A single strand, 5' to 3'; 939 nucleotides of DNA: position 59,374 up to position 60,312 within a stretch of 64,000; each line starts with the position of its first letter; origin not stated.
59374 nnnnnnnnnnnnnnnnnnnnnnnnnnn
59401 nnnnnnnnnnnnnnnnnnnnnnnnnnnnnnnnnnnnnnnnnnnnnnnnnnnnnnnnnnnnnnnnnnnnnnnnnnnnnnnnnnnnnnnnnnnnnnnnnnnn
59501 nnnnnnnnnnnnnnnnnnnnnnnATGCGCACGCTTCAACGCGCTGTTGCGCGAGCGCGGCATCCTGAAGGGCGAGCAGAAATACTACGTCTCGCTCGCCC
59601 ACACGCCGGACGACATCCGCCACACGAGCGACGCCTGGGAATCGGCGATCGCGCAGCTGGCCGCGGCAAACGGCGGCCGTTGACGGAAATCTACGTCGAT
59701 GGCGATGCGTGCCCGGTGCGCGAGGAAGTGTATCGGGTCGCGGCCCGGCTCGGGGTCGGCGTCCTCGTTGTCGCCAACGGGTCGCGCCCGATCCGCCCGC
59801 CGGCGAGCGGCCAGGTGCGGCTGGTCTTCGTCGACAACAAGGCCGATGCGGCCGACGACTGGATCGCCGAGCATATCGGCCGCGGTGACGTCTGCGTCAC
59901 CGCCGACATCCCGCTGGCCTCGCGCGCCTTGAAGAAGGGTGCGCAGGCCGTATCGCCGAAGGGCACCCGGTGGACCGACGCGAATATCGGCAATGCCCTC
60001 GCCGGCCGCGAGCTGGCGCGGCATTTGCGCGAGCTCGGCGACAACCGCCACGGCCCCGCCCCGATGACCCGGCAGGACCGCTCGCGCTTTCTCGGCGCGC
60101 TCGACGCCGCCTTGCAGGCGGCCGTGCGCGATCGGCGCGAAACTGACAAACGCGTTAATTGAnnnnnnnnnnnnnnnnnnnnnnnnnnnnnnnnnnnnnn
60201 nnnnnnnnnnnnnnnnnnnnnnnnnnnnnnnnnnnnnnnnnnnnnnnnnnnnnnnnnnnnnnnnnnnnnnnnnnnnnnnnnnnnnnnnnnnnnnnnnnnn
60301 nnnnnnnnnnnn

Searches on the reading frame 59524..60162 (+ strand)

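Call 96: search_protein_families(library=pfam, proteins=[window:59524-60162:+], max_evalue=0.0001)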
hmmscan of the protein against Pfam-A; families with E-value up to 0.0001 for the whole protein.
window:59524-60162:+ (212 aa): 1 family
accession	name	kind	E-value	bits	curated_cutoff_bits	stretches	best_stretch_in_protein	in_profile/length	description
PF02639.20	DUF188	-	9.1e-40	135.8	24.3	1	68-198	1-129/130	Uncharacterized BCR, YaiI/YqxD family COG1671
